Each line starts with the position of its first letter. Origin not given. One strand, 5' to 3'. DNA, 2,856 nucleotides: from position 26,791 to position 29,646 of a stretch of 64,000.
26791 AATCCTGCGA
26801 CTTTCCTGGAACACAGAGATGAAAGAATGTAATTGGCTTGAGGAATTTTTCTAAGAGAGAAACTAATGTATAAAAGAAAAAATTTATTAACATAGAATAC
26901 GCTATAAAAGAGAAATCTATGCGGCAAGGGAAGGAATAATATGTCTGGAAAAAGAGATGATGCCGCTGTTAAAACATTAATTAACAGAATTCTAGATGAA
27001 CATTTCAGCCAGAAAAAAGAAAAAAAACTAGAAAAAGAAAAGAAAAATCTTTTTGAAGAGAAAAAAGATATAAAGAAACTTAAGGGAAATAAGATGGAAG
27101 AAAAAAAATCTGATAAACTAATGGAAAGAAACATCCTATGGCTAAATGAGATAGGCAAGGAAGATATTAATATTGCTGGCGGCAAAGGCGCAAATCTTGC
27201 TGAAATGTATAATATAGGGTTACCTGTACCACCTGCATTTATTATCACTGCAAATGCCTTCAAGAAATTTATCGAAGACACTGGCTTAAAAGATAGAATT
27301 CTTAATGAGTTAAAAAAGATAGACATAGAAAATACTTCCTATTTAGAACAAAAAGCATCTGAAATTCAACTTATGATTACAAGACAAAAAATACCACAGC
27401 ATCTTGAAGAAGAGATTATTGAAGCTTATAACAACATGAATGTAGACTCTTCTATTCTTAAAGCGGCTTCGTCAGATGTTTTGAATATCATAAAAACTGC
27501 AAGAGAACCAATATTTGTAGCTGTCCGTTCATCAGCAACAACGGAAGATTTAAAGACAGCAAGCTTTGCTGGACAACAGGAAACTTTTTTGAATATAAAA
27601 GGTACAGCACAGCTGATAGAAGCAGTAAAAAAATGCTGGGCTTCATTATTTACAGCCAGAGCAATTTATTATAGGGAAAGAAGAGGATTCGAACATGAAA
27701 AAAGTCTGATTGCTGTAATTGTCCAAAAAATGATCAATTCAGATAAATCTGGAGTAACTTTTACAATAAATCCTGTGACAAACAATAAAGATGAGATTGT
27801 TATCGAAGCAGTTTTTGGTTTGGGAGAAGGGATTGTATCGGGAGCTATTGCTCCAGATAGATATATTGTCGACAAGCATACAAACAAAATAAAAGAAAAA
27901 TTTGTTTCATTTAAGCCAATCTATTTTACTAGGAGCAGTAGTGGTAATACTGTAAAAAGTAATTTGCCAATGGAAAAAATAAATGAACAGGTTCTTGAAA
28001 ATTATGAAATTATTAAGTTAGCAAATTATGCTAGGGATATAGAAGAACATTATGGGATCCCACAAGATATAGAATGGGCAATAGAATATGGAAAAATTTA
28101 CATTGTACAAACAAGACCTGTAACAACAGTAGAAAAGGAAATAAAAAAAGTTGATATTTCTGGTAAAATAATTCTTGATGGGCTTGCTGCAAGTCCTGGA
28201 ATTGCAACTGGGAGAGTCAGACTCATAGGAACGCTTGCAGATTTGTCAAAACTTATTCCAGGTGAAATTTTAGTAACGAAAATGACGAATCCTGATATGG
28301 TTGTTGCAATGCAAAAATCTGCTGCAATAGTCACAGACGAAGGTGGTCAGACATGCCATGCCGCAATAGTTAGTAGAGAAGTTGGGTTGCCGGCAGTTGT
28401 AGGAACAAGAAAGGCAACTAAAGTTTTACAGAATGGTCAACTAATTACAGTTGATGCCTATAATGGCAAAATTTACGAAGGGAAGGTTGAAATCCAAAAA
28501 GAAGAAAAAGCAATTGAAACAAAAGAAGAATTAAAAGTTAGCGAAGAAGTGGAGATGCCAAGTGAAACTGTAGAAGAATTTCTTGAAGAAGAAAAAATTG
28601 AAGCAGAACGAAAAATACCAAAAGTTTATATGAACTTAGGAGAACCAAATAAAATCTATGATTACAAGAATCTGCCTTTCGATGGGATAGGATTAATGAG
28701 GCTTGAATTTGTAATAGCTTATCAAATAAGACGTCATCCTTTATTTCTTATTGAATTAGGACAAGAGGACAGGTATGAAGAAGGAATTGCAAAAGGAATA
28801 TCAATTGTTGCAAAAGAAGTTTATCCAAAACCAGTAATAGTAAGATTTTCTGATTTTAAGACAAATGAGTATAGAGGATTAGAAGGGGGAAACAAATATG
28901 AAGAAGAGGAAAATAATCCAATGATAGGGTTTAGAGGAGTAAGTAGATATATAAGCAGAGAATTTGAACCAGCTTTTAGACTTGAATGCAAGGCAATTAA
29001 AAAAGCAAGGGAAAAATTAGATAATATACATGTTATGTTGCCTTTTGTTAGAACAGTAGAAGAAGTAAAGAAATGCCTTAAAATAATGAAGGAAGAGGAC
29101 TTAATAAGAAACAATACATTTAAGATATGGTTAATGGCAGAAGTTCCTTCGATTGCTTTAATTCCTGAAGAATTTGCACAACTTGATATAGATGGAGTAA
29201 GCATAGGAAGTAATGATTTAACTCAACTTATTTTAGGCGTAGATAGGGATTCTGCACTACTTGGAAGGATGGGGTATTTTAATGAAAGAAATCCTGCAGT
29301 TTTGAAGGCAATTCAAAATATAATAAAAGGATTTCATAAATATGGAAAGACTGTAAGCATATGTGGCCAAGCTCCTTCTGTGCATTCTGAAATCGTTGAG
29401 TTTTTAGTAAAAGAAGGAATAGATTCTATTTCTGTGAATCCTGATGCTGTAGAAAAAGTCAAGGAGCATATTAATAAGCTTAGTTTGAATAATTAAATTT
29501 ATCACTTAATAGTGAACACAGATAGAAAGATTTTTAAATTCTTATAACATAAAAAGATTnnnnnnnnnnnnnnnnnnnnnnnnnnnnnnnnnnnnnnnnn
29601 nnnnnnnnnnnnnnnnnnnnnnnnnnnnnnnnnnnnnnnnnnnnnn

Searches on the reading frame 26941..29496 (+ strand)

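Call 72: search_protein_families(library=pfam, proteins=[window:26941-29496:+], max_evalue=0.0001)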
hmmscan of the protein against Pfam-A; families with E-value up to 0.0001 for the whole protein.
window:26941-29496:+ (851 aa): 3 families
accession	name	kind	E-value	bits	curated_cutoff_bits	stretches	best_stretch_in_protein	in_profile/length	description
PF01326.24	PPDK_N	-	4e-109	365.3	27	1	77-403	2-318/328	Pyruvate phosphate dikinase, AMP/ATP-binding domain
PF02896.24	PEP-utilizers_C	-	7e-71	239.2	22.8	1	547-847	7-291/293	PEP-utilising enzyme, PEP-binding domain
PF00391.29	PEP-utilizers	-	2e-26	91.8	23.1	1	440-509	3-72/72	PEP-utilising enzyme, mobile domain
